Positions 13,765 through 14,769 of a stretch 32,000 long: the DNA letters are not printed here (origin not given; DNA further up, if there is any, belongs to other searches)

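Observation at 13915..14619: Unknown 234-aa gene translationally tied to the restriction gene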

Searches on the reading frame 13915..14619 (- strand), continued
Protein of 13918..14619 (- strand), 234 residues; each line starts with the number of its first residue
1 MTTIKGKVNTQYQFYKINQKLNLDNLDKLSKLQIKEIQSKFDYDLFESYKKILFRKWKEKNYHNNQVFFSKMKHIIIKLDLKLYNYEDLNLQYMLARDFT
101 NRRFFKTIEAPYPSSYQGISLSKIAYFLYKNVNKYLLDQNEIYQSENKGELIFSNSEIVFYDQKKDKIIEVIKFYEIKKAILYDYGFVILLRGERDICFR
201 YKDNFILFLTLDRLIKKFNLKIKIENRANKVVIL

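Call 31: find_encoding_contigs(protein=P0011, flank=8000, max_places=2)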
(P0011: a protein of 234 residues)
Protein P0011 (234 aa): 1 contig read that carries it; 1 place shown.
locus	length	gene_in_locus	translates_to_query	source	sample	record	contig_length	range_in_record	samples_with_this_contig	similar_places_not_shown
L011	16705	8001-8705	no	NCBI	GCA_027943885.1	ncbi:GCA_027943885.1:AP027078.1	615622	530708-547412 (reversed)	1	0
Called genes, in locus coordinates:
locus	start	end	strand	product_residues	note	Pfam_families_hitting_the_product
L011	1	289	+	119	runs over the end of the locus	PF16320:Ribosomal_L12_N, PF00542:Ribosomal_L12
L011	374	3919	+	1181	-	-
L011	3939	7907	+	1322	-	PF04997:RNA_pol_Rpb1_1, PF00623:RNA_pol_Rpb1_2, PF04983:RNA_pol_Rpb1_3, PF05000:RNA_pol_Rpb1_4, PF04998:RNA_pol_Rpb1_5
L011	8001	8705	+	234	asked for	-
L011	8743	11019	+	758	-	-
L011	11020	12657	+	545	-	-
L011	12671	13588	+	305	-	-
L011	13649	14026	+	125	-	PF11969:DcpS_C, PF01230:HIT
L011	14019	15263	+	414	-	PF00266:Aminotran_5, PF00155:Aminotran_1_2 (weak), PF01041:DegT_DnrJ_EryC1 (weak)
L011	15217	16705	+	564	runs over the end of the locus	PF01592:NifU_N, PF00342:PGI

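Call 32: find_encoding_contigs(protein=P0013, flank=8000, max_places=2)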
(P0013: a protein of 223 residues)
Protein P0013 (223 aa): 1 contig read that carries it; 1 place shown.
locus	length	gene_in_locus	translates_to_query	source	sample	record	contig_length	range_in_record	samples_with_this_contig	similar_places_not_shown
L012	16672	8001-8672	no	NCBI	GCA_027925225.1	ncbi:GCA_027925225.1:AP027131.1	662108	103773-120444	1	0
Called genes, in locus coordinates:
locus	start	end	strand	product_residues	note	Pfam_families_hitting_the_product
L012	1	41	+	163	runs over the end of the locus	PF00466:Ribosomal_L10, PF27436:RL10_C (faint)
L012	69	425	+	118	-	PF16320:Ribosomal_L12_N, PF00542:Ribosomal_L12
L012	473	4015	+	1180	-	PF04563:RNA_pol_Rpb2_1 (weak), PF04561:RNA_pol_Rpb2_2 (weak), PF04565:RNA_pol_Rpb2_3, PF10385:RNA_pol_Rpb2_45, PF00562:RNA_pol_Rpb2_6, PF04560:RNA_pol_Rpb2_7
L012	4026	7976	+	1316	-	PF04997:RNA_pol_Rpb1_1, PF00623:RNA_pol_Rpb1_2, PF04983:RNA_pol_Rpb1_3, PF05000:RNA_pol_Rpb1_4, PF04998:RNA_pol_Rpb1_5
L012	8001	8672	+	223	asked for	-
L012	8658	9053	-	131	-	PF01592:NifU_N (weak)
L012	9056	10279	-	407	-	PF00266:Aminotran_5, PF00155:Aminotran_1_2, PF01041:DegT_DnrJ_EryC1 (weak)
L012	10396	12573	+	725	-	-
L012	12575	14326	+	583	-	-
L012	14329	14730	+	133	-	PF11969:DcpS_C, PF01230:HIT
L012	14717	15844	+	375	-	PF00005:ABC_tran, PF02463:SMC_N (weak), PF13304:AAA_21 (faint)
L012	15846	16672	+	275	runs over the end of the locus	PF01061:ABC2_membrane, PF12698:ABC2_membrane_3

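Call 34: search_solved_structures(query=A2, max_evalue=10, show_alignments=2)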
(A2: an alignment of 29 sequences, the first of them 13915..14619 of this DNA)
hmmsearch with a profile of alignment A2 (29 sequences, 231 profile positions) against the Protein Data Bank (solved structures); distinct sequences matched with E-value up to 10: 4.
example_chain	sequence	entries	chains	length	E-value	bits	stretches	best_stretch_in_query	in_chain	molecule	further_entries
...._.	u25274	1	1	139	0.065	15.7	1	119-184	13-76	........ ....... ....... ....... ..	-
2hth_B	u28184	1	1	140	0.38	13.2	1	119-184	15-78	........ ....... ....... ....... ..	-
6xtb_E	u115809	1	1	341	0.54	12.7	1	142-186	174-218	Bardet-Biedl syndrome 5 protein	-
6vbu_5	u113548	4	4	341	0.62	12.5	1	141-186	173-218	Bardet-Biedl syndrome 5 protein homolog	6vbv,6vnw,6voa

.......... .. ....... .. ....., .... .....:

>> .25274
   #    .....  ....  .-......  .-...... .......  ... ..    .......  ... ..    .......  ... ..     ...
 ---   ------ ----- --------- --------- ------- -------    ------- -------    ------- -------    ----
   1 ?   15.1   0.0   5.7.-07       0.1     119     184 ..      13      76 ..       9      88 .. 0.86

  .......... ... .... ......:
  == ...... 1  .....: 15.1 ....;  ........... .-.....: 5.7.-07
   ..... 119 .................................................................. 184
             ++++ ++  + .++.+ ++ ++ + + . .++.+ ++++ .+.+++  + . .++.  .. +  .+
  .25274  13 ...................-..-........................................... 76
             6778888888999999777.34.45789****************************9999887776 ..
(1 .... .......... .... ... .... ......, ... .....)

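Call 35: search_protein_families(library=pfam, alignment_id=A2, max_evalue=1)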
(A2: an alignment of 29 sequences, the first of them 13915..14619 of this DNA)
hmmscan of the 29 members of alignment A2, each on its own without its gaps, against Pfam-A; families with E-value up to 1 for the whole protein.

A. member 1, window:13915-14619:- (234 aa): 1 family
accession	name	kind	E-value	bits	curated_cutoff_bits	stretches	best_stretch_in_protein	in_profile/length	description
PF14330.11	DUF4387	-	0.83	10.8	27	0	9-72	27-90/98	Domain of unknown function (DUF4387)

B. families by the number of members that match (of 29 scanned): 29 families (the first 25 are shown)
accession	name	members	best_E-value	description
PF11605.14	Vps36_ESCRT-II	5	0.0097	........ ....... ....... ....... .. Vps36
PF02893.26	GRAM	3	0.0024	GRAM domain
PF21098.3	PH-GRAM_MTMR6-like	2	0.0045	MTMR6-9, GRAM domain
PF06058.19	DCP1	2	0.015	Dcp1-like decapping family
PF12826.13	HHH_2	1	0.0015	Helix-hairpin-helix motif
PF14884.11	EFF-AFF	1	0.0038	Type I membrane glycoproteins cell-cell fusogen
PF23659.1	UFL1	1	0.0095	E3 UFM1-protein ligase 1-like domain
PF24081.1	PH_SLA1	1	0.011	SLA1-like, PH domain-like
PF24591.1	Phage_YunG-like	1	0.022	Phage YunG-like protein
PF23797.1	Beta-prop_ELP1_2nd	1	0.026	ELP1 N-terminal second beta-propeller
PF11300.13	DUF3102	1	0.027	Protein of unknown function (DUF3102)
PF04432.18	FrhB_FdhB_C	1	0.036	Coenzyme F420 hydrogenase/dehydrogenase, beta subunit C terminus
PF24127.1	DUF7395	1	0.037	Domain of unknown function (DUF7395)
PF02938.19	GAD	1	0.04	GAD domain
PF15646.12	Tox-REase-2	1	0.075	Restriction endonuclease fold toxin 2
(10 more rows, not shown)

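Call 37: find_encoding_contigs(protein=P0006, flank=8000, max_places=2)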
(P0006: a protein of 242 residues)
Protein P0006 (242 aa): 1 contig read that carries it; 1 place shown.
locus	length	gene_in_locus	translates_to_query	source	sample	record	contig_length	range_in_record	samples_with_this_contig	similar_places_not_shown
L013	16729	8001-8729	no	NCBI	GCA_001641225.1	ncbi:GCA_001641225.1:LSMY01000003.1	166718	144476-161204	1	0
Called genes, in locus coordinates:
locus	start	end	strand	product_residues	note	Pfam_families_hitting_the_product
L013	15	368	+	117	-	PF16320:Ribosomal_L12_N, PF00542:Ribosomal_L12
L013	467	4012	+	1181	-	PF04563:RNA_pol_Rpb2_1, PF04561:RNA_pol_Rpb2_2 (faint), PF04565:RNA_pol_Rpb2_3, PF10385:RNA_pol_Rpb2_45, PF00562:RNA_pol_Rpb2_6, PF04560:RNA_pol_Rpb2_7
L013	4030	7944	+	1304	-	PF04997:RNA_pol_Rpb1_1, PF00623:RNA_pol_Rpb1_2, PF04983:RNA_pol_Rpb1_3, PF05000:RNA_pol_Rpb1_4, PF04998:RNA_pol_Rpb1_5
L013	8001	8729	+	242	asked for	-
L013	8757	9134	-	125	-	PF11969:DcpS_C, PF01230:HIT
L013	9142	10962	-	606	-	-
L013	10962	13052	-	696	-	-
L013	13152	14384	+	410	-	PF00266:Aminotran_5, PF00155:Aminotran_1_2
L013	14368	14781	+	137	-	PF01592:NifU_N (weak)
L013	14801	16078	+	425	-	PF00342:PGI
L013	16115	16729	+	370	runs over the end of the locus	PF02463:SMC_N (faint), PF00005:ABC_tran, PF13304:AAA_21 (faint)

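Call 38: find_encoding_contigs(protein=P0016, flank=8000, max_places=2)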
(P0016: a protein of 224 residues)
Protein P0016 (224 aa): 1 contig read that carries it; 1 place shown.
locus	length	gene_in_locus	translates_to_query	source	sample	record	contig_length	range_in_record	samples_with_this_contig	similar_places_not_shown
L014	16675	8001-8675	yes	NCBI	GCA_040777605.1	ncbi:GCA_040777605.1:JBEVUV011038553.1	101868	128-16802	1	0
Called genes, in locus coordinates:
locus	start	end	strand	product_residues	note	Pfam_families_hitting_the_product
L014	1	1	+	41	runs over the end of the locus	?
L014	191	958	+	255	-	-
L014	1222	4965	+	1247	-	PF13086:AAA_11, PF13245:AAA_19 (faint), PF13086:AAA_11, PF13087:AAA_12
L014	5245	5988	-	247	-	-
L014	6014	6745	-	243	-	-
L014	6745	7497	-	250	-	-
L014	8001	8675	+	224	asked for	-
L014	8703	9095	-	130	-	PF11969:DcpS_C, PF01230:HIT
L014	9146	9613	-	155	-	-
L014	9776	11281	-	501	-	-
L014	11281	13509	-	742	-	-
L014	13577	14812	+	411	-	PF00155:Aminotran_1_2, PF00266:Aminotran_5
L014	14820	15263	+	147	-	PF01592:NifU_N (weak)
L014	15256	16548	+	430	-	PF00342:PGI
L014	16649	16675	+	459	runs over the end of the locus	PF02463:SMC_N (weak), PF00005:ABC_tran, PF13304:AAA_21 (weak)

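Call 42: predict_structure(alignment_id=A2)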
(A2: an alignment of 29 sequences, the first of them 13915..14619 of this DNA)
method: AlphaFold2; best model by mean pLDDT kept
length: 234 residues; sequences in the alignment: 29
mean_pLDDT: 88.9   pTM: 0.70
mean pLDDT of the five models: 88.9, 88.6, 88.4, 86.8, 86.8
residues with pLDDT >= 90: 160; 70-90: 58; 50-70: 11; < 50: 5
segments of 3 or more residues with pLDDT < 50: 231-234
pLDDT, mean of each block of 10 residues (from residue 1): 74 94 95 96 94 92 81 91 75 86 91 92 96 83 76 97 95 95 93 89 95 96 88 40
secondary structure, 60 per line:
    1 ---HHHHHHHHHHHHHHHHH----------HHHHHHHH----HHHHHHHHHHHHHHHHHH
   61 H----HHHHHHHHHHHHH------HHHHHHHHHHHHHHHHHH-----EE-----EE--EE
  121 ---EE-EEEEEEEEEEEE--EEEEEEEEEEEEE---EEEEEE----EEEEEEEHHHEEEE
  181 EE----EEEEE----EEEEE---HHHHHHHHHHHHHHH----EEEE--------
elements in order: H4-20 H31-38 H43-61 H66-78 H85-102 E127-138 E141-153 E157-162 E167-173 E177-182 E187-191 E196-200 H204-218 E223-226

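Call 47: fold_search(model_id=the predicted structure, library=pdb)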
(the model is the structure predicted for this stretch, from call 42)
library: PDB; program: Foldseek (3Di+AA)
matches with E <= 10: 927; with E <= 0.001: 13
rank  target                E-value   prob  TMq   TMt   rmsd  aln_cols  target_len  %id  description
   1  6l1r                  6.1e-05  1.00  0.33  0.71   3.5       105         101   17  Crystal structure of N-terminal domain of human SSRP1 (released 2020-09-30)
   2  5umr                  7.3e-05  1.00  0.33  0.71   3.5       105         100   17  Crystal structure of N-terminal domain of human FACT complex subunit SSRP1 (released 2018-01-31)
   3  2cay_B                2.1e-04  1.00  0.32  0.52   3.7       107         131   14  Vps36 N-terminal PH domain (released 2006-04-07)
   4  7yis                  2.5e-04  1.00  0.31  0.66   3.3        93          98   19  Crystal structure of N-terminal PH domain of ARAP3 protein in complex with inositol 1,3,4,5-tetrakisphosphate (released 2023-05-03)
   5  8t0d                  3.8e-04  1.00  0.28  0.19  13.2       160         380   14  Crystal structure of integrin beta-2 tail bound to the FERM-folded talin head domain with E269A/Y270A/K306Q triple mutat (released 2024-07-03)
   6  7xt7_j                5.8e-04  1.00  0.30  0.16  18.2       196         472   13  RNA polymerase II elongation complex transcribing a nucleosome (EC49B) (released 2022-10-12)
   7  2cay_A                6.5e-04  1.00  0.32  0.52   3.6       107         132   14  Vps36 N-terminal PH domain (released 2006-04-07)
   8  9eh2_y                7.8e-04  1.00  0.35  0.20   4.0       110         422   18  RNA polymerase II-DSIF-SPT6-PAF1c-TFIIS-IWS1-SETD2-FACT nucleosome upstream (released 2024-12-18)
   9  1aqc_A                8.8e-04  1.00  0.31  0.54   5.8       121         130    9  X11 PTB DOMAIN-10MER PEPTIDE COMPLEX (released 1997-12-24)
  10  2gcl_B                8.8e-04  1.00  0.28  0.28  15.1       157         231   16  Structure of the Pob3 Middle domain (released 2006-05-23)
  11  7xti_j                8.8e-04  0.99  0.30  0.16  18.7       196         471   10  RNA polymerase II elongation complex transcribing a nucleosome (EC58hex) (released 2022-10-12)
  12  9wmw_j                8.8e-04  0.99  0.30  0.16  18.7       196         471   10  Co-transcriptional histone H3K36 methylation complex containing RNA polymerase II elongation complex, Set2, and the up (released 2025-12-24)
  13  1rj2_J                9.3e-04  1.00  0.32  0.25  10.7       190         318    7  Crystal structure of the DH/PH fragment of Dbs without bound GTPase (released 2004-06-29)
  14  3a58_C                1.1e-03  0.99  0.30  0.36   8.3       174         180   10  Crystal structure of Sec3p - Rho1p complex from Saccharomyces cerevisiae (released 2010-01-12)
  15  8fso                  1.1e-03  1.00  0.28  0.18   4.5       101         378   15  Crystal structure of integrin beta-6 tail bound to the FERM-folded talin head domain (released 2024-10-16)
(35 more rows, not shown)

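Call 50: list_cluster_members(proteins=[P0018, P0019, P0020, P0021, P0022, P0023, P0025, P0026, P0027, P0029])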
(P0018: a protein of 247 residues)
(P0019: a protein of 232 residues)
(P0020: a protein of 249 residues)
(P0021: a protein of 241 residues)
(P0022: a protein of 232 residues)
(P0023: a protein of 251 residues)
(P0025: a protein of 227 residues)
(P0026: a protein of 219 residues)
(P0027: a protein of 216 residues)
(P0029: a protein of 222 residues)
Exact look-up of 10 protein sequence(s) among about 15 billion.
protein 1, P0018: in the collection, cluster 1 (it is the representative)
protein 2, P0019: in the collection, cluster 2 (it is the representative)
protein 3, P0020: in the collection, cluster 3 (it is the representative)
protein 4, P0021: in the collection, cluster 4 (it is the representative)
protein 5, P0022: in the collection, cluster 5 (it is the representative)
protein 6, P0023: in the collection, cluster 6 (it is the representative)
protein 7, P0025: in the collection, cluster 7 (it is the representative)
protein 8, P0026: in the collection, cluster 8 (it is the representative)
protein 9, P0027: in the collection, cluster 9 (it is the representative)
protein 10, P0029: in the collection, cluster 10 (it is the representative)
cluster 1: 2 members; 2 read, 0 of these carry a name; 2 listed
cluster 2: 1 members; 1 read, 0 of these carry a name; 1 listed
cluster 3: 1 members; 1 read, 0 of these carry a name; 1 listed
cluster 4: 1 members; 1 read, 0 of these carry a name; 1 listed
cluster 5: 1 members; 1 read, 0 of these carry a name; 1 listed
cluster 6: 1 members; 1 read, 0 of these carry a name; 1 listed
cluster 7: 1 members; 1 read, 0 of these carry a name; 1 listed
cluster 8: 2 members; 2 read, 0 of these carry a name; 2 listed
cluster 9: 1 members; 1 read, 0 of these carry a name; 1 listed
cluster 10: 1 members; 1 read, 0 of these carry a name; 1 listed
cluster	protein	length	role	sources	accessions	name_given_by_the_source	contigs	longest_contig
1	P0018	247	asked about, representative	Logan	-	-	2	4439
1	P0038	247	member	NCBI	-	-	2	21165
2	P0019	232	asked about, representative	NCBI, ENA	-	-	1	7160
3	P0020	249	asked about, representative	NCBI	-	-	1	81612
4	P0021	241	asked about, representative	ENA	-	-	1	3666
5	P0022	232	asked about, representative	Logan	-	-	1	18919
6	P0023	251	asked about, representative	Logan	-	-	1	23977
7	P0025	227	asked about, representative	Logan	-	-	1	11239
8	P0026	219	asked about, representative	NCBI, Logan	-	-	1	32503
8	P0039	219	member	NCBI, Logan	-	-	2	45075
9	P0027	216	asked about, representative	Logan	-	-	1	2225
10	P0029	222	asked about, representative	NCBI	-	-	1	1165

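Call 51: find_encoding_contigs(protein=P0020, flank=7000, max_places=1)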
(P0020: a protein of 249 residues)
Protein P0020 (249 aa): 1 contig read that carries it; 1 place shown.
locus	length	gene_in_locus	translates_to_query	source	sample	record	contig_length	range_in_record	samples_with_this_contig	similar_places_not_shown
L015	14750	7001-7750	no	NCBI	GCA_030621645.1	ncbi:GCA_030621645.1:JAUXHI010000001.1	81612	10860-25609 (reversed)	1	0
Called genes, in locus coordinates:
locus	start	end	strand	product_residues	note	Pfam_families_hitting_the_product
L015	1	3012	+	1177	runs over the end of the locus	PF04563:RNA_pol_Rpb2_1, PF04561:RNA_pol_Rpb2_2 (faint), PF04565:RNA_pol_Rpb2_3, PF10385:RNA_pol_Rpb2_45, PF00562:RNA_pol_Rpb2_6, PF04560:RNA_pol_Rpb2_7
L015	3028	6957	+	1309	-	PF04997:RNA_pol_Rpb1_1, PF00623:RNA_pol_Rpb1_2, PF04983:RNA_pol_Rpb1_3, PF05000:RNA_pol_Rpb1_4, PF04998:RNA_pol_Rpb1_5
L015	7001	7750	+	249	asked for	-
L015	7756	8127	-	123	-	PF11969:DcpS_C, PF01230:HIT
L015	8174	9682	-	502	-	-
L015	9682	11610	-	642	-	-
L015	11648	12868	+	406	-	PF00155:Aminotran_1_2 (weak), PF00266:Aminotran_5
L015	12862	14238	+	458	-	PF00342:PGI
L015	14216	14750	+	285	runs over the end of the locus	PF02463:SMC_N (faint), PF00005:ABC_tran, PF13304:AAA_21 (faint)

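Call 52: find_encoding_contigs(protein=P0023, flank=7000, max_places=1)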
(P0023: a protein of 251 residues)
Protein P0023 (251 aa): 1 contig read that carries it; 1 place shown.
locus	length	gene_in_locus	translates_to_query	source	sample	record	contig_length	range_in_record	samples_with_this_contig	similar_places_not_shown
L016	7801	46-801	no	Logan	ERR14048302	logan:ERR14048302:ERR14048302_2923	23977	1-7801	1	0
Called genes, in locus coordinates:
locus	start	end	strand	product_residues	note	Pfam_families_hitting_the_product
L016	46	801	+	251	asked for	-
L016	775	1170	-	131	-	PF11969:DcpS_C, PF01230:HIT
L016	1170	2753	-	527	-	-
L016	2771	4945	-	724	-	-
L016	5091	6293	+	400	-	PF00266:Aminotran_5, PF00155:Aminotran_1_2 (weak)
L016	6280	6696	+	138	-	-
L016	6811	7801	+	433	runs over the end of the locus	PF00342:PGI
